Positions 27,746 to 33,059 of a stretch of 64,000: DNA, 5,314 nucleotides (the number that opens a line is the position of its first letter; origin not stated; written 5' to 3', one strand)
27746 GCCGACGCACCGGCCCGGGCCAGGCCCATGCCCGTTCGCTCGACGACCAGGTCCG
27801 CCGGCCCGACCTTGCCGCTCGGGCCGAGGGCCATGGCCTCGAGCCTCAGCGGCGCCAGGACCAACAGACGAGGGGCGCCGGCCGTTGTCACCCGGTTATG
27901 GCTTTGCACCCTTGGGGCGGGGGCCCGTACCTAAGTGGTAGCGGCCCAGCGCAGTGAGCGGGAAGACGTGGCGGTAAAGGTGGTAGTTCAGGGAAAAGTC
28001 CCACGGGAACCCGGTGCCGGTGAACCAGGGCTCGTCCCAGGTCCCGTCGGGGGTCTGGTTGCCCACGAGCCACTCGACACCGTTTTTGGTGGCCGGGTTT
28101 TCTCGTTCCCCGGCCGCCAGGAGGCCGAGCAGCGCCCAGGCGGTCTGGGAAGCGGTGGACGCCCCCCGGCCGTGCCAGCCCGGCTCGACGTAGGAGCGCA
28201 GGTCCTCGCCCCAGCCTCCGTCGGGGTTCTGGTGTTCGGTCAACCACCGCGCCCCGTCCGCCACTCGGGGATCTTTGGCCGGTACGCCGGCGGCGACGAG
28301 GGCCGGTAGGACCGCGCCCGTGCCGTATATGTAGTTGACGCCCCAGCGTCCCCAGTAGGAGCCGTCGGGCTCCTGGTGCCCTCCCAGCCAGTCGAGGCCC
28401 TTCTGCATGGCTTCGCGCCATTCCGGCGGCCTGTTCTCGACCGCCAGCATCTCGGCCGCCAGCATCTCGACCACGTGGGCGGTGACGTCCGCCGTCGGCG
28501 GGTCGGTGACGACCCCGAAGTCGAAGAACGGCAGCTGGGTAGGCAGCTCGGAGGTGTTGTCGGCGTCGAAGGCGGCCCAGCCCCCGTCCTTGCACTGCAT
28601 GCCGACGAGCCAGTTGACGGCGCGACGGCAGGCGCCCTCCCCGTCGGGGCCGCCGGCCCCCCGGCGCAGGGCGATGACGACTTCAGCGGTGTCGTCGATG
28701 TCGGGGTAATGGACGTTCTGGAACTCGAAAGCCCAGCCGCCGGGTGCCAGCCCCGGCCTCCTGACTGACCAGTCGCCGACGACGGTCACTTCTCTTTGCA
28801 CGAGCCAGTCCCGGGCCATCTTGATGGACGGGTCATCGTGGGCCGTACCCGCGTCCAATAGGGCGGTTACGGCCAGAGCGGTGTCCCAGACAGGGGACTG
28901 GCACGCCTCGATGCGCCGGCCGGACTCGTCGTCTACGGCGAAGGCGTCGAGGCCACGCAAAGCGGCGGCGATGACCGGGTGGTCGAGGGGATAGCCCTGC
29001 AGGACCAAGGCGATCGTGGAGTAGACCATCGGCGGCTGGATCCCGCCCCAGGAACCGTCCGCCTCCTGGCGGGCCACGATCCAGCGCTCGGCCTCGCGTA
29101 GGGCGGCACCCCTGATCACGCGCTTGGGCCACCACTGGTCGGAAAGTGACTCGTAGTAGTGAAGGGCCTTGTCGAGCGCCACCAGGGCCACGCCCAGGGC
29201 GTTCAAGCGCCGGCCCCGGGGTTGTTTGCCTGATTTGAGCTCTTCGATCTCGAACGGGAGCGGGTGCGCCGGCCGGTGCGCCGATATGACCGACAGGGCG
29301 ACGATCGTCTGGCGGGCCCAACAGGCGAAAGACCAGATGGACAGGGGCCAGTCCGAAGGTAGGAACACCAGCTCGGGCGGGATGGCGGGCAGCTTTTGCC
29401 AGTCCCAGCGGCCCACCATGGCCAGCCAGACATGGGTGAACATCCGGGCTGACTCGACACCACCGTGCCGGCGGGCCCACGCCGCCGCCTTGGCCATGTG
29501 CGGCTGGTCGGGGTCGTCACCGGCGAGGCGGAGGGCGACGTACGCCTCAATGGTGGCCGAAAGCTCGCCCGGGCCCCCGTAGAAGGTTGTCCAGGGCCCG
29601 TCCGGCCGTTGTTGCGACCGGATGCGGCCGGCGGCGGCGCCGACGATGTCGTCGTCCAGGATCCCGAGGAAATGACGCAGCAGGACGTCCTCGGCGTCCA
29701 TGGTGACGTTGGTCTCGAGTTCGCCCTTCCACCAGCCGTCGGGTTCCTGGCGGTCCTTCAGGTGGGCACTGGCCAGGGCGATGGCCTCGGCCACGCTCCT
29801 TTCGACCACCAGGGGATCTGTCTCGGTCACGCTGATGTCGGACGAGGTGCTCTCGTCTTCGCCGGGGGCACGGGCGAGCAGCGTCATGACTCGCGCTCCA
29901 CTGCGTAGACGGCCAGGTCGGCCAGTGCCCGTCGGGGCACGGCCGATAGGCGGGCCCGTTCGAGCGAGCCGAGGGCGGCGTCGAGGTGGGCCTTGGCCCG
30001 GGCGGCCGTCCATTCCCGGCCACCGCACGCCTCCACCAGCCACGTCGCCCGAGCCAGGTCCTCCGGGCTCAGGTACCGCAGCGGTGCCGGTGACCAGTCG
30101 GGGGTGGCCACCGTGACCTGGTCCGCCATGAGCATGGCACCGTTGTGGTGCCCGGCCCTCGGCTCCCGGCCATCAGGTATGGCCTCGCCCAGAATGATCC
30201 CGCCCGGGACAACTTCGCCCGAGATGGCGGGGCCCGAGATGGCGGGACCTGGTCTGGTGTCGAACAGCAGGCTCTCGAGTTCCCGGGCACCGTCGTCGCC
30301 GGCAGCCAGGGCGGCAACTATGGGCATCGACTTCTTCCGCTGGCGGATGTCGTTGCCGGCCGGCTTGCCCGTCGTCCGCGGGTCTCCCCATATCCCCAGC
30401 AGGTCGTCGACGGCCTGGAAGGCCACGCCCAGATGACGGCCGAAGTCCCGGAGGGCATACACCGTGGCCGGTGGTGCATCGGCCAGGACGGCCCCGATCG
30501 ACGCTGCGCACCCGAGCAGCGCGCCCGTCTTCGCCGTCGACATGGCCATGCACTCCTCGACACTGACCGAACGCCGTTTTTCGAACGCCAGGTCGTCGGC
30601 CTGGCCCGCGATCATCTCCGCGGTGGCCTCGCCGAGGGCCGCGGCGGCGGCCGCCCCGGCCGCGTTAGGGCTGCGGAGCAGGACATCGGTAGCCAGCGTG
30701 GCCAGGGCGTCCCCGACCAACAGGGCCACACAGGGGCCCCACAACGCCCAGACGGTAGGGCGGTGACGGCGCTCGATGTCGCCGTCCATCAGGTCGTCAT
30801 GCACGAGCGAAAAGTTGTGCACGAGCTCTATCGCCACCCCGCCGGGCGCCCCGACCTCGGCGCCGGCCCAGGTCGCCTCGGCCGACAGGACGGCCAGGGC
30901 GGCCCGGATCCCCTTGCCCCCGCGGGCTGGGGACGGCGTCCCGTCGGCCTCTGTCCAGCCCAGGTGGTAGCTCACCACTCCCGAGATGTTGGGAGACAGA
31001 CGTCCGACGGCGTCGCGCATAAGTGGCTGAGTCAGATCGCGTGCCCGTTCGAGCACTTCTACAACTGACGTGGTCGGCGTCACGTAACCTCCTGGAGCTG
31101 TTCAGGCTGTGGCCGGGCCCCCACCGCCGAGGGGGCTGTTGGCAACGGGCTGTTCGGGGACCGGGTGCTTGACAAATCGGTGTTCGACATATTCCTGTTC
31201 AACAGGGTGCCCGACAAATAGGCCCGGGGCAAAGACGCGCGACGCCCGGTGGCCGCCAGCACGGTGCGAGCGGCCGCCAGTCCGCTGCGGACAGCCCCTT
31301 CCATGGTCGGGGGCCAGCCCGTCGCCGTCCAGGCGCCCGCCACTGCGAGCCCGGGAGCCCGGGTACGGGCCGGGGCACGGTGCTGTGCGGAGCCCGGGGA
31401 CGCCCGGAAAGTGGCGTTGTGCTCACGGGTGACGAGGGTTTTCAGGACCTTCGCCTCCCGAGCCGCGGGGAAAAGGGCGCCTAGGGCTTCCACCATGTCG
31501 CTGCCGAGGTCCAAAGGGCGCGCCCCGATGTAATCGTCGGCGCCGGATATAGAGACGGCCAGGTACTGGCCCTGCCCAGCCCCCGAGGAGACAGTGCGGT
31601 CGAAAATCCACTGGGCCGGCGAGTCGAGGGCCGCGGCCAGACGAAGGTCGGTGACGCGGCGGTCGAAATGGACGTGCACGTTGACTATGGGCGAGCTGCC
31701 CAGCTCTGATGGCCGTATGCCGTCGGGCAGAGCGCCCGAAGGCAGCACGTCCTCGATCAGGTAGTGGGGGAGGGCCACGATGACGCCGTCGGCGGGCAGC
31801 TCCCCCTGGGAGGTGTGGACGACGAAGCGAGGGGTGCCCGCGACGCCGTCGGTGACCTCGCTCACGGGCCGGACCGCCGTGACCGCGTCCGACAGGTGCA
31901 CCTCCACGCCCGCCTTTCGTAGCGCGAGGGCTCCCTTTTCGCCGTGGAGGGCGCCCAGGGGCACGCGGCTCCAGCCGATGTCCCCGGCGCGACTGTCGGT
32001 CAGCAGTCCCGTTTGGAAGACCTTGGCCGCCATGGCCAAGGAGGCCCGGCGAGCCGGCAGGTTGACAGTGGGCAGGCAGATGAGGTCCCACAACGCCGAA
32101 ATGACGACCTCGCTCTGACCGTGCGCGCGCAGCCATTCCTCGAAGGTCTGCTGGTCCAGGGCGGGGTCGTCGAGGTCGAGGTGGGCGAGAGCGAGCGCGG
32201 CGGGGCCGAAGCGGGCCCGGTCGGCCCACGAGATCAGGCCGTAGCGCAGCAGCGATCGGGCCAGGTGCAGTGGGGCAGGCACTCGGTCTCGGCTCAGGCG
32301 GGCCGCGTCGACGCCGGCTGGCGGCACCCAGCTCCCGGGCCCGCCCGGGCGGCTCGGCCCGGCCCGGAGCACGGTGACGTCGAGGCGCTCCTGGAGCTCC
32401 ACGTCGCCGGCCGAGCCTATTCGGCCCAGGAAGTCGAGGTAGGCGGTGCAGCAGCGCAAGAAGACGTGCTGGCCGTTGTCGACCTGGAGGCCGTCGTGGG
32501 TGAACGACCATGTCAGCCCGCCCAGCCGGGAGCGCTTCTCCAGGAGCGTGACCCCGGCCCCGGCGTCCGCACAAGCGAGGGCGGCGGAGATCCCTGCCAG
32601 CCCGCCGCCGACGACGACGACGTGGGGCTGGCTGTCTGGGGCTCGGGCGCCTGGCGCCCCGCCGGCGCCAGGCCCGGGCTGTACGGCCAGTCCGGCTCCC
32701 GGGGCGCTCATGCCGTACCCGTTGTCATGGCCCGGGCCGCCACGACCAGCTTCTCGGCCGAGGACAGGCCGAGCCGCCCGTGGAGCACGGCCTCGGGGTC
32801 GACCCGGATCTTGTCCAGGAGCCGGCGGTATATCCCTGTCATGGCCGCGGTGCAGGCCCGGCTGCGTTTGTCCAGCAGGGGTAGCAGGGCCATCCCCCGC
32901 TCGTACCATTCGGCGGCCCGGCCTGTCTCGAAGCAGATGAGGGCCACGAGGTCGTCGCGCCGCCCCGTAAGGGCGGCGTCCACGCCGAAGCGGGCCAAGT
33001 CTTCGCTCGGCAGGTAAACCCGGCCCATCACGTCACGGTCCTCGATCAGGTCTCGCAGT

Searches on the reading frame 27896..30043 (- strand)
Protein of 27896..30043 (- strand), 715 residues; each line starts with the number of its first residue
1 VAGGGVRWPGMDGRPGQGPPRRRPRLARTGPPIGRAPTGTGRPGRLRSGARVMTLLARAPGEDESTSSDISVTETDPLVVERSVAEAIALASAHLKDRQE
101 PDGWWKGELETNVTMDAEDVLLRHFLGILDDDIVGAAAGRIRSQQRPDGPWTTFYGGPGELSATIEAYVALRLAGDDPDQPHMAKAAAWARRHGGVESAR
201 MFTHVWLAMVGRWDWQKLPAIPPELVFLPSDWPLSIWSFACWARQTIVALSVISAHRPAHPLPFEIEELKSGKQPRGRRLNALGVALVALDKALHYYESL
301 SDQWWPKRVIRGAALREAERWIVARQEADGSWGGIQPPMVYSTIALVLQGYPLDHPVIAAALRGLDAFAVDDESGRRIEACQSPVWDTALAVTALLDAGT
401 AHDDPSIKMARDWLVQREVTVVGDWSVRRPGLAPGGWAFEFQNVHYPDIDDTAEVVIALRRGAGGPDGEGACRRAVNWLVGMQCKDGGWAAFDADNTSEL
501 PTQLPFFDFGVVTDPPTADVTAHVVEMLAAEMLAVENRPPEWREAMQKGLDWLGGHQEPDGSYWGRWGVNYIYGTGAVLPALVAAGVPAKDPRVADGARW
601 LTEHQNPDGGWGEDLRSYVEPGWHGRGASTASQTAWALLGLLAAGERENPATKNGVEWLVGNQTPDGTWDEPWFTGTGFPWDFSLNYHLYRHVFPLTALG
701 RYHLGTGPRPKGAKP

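Call 46: search_protein_families(library=pfam, proteins=[window:27896-30043:-], max_evalue=0.00001)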
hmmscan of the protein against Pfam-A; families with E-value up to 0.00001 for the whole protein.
window:27896-30043:- (715 aa): 2 families
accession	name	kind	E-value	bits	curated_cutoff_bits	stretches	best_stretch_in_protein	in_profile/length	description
PF13243.12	SQHop_cyclase_C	-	2e-135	451.4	26.1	1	383-703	2-318/319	Squalene-hopene cyclase C-terminal domain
PF13249.12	SQHop_cyclase_N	-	1.8e-111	372.4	26.2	1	88-373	1-290/291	Squalene-hopene cyclase N-terminal domain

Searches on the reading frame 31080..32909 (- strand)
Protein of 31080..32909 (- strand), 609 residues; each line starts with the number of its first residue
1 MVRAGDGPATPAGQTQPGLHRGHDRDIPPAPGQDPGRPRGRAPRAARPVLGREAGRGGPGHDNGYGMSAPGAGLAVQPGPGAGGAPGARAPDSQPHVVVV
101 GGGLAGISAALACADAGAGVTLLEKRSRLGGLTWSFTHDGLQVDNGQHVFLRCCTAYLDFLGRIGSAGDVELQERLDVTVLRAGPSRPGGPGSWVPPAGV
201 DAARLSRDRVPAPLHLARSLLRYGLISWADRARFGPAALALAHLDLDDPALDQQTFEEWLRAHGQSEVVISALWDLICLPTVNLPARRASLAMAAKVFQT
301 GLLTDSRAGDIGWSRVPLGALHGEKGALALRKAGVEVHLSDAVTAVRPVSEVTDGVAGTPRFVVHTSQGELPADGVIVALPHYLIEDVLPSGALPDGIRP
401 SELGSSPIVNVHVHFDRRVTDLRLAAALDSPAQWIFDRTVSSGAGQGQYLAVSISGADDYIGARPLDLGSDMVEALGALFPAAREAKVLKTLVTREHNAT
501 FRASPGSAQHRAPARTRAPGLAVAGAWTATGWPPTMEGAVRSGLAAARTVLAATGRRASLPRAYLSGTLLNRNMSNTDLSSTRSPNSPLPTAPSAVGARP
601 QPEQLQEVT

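Call 47: search_protein_families(library=pfam, proteins=[window:31080-32909:-], max_evalue=0.00001)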
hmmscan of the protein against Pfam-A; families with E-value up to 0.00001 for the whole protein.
window:31080-32909:- (609 aa): 6 families
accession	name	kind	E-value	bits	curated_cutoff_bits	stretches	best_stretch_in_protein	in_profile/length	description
PF01593.30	Amino_oxidase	-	1.9e-41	143.2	19.8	1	104-551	1-443/443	Flavin containing amine oxidoreductase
PF13450.12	NAD_binding_8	-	1.1e-11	45.2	21.9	1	99-152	1-54/68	NAD(P)-binding Rossmann-like domain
PF12831.13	FAD_oxidored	-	6.7e-10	39.3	27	1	97-133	2-38/416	FAD dependent oxidoreductase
PF07992.20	Pyr_redox_2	-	7.4e-08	32.6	26.1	0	95-129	143-177/291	Pyridine nucleotide-disulphide oxidoreductase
PF00890.30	FAD_binding_2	-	3.3e-07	30.3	20.4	1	96-131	1-36/414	FAD binding domain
PF01266.30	DAO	-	5.8e-07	29.8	27.9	1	96-134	1-40/353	FAD dependent oxidoreductase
